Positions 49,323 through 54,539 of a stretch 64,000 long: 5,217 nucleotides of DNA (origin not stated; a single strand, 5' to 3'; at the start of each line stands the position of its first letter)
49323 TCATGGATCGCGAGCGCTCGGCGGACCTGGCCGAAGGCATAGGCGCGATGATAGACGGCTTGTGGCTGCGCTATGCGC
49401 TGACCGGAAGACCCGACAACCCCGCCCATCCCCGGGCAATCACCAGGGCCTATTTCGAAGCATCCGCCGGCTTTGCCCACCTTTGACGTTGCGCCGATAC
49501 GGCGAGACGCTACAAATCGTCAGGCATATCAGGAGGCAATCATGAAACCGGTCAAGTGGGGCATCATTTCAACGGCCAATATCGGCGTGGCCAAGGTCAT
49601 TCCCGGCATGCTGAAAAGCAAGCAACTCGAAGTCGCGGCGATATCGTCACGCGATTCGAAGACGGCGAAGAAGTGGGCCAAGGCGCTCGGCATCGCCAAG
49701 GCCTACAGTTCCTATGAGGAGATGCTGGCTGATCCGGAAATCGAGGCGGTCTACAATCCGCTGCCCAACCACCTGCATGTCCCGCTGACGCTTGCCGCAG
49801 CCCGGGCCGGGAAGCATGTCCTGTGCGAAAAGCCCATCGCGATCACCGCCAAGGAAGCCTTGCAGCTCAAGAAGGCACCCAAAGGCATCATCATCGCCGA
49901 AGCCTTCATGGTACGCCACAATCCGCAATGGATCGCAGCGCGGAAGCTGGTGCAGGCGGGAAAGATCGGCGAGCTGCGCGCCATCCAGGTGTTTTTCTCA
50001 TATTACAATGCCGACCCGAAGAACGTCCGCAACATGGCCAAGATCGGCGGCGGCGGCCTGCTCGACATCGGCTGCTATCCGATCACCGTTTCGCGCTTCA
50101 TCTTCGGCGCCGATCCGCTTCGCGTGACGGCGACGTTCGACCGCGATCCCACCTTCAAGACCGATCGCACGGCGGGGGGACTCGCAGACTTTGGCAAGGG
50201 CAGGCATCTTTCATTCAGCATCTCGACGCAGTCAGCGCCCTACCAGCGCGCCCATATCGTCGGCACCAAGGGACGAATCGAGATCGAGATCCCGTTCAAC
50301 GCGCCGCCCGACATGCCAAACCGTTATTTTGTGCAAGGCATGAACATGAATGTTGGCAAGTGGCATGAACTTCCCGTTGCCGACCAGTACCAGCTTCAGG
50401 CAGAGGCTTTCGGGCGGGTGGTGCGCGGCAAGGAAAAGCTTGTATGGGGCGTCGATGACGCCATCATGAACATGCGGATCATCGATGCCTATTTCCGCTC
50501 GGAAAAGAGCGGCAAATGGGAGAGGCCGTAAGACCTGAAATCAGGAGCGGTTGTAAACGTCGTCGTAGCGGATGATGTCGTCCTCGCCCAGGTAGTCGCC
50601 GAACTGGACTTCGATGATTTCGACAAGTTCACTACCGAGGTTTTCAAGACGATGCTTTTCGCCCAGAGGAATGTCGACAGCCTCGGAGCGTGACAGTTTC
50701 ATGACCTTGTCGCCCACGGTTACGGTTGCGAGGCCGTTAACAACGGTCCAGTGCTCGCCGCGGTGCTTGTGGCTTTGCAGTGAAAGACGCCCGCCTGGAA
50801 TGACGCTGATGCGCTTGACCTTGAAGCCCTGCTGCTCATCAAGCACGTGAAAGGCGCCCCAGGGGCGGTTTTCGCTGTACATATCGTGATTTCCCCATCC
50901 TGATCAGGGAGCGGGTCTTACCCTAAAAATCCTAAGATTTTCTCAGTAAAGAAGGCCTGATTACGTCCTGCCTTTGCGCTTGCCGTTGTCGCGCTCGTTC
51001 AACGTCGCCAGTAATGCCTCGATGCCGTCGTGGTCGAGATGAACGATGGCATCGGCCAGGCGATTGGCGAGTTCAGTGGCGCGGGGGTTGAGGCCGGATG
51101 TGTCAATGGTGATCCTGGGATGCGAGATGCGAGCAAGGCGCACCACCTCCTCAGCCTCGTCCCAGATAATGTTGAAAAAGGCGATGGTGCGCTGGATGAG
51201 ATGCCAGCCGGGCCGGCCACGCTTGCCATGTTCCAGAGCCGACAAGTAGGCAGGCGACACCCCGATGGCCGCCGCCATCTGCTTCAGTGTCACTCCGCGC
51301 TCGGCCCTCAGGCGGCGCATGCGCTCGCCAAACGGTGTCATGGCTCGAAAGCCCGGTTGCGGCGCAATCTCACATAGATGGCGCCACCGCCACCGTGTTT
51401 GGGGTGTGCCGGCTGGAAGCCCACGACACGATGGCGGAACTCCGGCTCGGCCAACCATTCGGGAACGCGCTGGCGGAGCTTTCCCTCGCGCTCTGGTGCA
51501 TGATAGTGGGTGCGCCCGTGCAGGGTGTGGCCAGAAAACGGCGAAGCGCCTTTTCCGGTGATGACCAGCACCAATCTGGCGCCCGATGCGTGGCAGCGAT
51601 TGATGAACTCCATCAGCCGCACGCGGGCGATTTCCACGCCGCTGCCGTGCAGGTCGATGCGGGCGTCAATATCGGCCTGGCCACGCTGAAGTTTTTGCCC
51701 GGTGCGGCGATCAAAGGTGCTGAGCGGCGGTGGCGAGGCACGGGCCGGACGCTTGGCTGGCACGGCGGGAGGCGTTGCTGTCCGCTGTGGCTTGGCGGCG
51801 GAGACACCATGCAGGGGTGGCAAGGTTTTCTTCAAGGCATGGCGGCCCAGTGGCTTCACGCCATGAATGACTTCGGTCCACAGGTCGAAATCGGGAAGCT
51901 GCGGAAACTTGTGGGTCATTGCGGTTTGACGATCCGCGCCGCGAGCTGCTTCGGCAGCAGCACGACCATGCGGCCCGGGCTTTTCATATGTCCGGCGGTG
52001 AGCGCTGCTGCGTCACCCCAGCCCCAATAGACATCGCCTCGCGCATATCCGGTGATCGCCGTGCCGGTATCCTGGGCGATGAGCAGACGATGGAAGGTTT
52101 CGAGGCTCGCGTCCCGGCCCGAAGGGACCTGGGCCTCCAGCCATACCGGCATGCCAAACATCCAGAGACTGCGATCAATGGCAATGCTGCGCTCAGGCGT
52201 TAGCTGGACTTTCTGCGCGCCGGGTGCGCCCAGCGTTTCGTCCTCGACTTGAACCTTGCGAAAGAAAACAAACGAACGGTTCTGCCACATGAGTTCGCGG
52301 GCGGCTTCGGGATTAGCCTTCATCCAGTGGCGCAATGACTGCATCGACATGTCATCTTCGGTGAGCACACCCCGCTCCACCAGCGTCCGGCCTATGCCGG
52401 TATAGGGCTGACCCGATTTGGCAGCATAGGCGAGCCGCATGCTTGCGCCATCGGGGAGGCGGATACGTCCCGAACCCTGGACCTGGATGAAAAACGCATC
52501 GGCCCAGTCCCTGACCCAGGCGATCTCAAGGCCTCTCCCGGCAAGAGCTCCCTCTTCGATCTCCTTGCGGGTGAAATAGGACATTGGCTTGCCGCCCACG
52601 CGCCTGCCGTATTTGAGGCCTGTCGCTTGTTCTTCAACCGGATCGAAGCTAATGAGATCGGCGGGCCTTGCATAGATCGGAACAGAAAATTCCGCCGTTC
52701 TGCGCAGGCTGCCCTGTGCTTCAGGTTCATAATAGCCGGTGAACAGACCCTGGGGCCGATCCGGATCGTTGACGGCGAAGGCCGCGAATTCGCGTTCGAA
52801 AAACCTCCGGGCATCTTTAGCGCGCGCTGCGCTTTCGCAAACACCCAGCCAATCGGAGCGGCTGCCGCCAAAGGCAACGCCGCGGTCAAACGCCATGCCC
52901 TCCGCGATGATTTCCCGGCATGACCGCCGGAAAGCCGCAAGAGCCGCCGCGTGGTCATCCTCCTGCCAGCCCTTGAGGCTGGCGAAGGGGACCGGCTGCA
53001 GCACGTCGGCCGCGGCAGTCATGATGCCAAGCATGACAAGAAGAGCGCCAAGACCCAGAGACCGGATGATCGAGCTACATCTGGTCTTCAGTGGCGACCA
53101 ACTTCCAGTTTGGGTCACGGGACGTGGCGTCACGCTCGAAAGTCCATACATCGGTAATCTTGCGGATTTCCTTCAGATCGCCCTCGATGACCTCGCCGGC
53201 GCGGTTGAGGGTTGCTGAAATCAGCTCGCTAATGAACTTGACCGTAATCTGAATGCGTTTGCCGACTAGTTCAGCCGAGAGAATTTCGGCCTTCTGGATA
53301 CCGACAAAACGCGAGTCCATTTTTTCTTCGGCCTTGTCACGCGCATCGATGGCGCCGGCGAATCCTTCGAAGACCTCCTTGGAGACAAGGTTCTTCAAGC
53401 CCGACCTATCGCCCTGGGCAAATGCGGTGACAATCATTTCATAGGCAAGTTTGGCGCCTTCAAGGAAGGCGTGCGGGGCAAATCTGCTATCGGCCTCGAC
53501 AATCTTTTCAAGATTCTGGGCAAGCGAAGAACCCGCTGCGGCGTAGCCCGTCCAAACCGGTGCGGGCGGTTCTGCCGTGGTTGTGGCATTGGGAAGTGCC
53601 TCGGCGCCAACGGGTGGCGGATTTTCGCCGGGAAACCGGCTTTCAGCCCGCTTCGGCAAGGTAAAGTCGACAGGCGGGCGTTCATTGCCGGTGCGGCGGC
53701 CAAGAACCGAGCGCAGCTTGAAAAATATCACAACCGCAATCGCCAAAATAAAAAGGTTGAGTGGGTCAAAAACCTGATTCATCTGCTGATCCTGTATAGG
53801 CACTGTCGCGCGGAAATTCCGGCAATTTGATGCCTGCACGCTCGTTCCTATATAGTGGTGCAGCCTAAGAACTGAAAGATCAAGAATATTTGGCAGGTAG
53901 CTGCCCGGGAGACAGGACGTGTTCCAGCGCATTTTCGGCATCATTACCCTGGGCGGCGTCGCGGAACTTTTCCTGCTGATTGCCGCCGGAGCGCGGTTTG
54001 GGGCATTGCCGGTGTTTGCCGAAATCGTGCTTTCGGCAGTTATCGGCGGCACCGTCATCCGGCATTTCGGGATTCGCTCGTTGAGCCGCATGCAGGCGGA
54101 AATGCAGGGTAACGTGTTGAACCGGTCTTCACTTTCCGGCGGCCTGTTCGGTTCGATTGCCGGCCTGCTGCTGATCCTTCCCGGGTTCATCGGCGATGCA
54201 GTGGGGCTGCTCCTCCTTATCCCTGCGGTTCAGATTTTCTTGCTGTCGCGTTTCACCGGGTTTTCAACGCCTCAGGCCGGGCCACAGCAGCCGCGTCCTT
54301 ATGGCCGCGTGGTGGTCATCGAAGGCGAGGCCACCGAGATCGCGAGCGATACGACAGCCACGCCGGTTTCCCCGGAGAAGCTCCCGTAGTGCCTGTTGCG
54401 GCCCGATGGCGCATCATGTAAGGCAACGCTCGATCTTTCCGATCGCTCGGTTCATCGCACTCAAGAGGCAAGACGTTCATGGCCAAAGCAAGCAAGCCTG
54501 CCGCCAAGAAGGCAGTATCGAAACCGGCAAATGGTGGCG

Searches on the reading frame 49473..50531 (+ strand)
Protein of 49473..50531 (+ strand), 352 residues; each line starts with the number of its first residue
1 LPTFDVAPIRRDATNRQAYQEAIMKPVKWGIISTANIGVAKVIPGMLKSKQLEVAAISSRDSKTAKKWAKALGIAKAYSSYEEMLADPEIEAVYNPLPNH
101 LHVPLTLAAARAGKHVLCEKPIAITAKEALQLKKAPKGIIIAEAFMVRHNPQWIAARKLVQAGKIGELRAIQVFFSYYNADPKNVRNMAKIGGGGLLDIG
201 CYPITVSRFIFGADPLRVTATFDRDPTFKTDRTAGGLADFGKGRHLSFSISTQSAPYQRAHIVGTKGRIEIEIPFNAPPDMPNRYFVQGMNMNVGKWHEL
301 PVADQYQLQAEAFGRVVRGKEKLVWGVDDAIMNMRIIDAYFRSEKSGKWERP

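Call 51: search_protein_families(library=pfam, proteins=[window:49473-50531:+], max_evalue=0.00001)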
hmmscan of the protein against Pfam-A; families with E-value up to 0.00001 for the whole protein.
window:49473-50531:+ (352 aa): 3 families
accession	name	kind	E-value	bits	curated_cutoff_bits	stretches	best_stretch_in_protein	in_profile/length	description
PF22725.1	GFO_IDH_MocA_C3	-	7.9e-25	87.7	27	1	155-270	3-124/124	GFO/IDH/MocA C-terminal domain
PF01408.29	GFO_IDH_MocA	-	8.1e-23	81.8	24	1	28-135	2-108/120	Oxidoreductase family, NAD-binding Rossmann fold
PF02894.22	GFO_IDH_MocA_C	-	1.1e-14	55.2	22.9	1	157-349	1-215/218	Oxidoreductase family, C-terminal alpha/beta domain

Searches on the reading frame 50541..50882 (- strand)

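Call 51: search_protein_families(library=pfam, proteins=[window:50541-50882:-], max_evalue=0.00001)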
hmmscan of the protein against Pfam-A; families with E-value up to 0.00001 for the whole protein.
window:50541-50882:- (113 aa): 2 families
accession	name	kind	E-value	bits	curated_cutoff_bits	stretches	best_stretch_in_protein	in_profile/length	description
PF01050.24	MannoseP_isomer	-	7.9e-38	129.6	23.6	1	5-108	13-116/116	Mannose-6-phosphate isomerase C-terminal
PF07883.17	Cupin_2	-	5.3e-09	36.1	27.2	1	27-92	4-69/70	Cupin domain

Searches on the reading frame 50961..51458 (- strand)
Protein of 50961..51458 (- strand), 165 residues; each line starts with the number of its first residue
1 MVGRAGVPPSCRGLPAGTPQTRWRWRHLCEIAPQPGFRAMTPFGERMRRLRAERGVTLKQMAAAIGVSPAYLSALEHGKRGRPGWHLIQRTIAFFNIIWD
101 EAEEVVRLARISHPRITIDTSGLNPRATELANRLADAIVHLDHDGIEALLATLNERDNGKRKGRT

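Call 51: search_protein_families(library=pfam, proteins=[window:50961-51458:-], max_evalue=0.00001)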
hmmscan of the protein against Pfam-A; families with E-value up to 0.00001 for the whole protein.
window:50961-51458:- (165 aa): 3 families
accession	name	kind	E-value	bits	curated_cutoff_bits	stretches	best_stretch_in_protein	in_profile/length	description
PF13560.12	HTH_31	-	2.3e-13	50.7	27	1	43-90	2-49/64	Helix-turn-helix domain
PF01381.28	HTH_3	-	1.6e-08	34.9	23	1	48-80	2-34/55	Helix-turn-helix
PF12844.13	HTH_19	-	1.6e-07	31.6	30.2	1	44-84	1-40/64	Helix-turn-helix domain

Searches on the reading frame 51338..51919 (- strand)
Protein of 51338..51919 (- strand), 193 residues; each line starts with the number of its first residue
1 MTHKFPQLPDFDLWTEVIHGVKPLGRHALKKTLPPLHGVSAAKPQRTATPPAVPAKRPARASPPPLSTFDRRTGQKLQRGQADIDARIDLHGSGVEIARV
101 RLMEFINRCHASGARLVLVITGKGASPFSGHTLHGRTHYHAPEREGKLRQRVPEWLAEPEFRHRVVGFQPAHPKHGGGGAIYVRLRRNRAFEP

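Call 51: search_protein_families(library=pfam, proteins=[window:51338-51919:-], max_evalue=0.00001)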
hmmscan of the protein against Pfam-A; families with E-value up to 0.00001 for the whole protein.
window:51338-51919:- (193 aa): 1 family
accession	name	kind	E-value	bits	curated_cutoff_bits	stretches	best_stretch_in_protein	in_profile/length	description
PF01713.27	Smr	-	5.5e-21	75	25.7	1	88-186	1-77/77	Smr domain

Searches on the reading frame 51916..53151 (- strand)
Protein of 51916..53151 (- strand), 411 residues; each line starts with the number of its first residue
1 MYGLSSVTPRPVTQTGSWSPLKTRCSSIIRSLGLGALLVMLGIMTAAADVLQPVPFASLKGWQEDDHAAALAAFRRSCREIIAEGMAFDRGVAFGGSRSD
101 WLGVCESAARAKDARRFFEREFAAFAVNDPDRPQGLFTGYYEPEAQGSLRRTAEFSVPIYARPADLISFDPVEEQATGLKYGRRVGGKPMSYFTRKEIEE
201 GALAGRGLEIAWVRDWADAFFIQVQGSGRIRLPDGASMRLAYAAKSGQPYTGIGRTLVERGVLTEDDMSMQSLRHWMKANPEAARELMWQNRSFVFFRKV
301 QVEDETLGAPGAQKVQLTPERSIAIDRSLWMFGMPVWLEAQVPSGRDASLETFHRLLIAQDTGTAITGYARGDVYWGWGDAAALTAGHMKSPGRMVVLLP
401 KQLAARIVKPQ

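Call 51: search_protein_families(library=pfam, proteins=[window:51916-53151:-], max_evalue=0.00001)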
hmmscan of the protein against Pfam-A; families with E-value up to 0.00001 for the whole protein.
window:51916-53151:- (411 aa): 2 families
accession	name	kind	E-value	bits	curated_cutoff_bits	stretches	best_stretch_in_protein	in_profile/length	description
PF03562.22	MltA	-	2.1e-60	203.9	24.3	1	136-298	1-163/163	MltA specific insert domain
PF06725.17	3D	-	5e-19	68.7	23.8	1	321-398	1-71/72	3D domain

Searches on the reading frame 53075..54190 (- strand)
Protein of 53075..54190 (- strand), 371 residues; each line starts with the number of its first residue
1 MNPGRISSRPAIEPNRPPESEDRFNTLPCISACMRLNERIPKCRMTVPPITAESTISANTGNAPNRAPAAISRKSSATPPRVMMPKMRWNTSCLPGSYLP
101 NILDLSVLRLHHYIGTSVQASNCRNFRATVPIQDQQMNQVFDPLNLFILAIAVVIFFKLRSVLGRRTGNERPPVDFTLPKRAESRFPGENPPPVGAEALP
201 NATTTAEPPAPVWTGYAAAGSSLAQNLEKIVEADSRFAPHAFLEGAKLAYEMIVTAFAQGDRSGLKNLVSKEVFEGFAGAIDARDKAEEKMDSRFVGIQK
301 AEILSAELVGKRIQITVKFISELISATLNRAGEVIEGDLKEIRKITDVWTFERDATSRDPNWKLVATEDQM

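Call 7: search_protein_families(library=pfam, proteins=[window:53075-54190:-])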
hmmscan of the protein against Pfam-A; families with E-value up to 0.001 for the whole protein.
window:53075-54190:- (371 aa): 1 family
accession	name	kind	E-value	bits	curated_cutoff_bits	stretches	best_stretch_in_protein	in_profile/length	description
PF04280.21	Tim44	-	4.6e-44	150.5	29.6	1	224-368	2-146/147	Tim44-like domain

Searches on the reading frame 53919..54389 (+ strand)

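Call 51: search_protein_families(library=pfam, proteins=[window:53919-54389:+], max_evalue=0.00001)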
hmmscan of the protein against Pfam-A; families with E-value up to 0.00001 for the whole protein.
window:53919-54389:+ (156 aa): 1 family
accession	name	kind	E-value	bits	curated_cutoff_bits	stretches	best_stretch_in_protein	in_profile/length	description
PF04186.18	FxsA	-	1.2e-19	70.9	25.2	1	10-109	4-103/109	FxsA cytoplasmic membrane protein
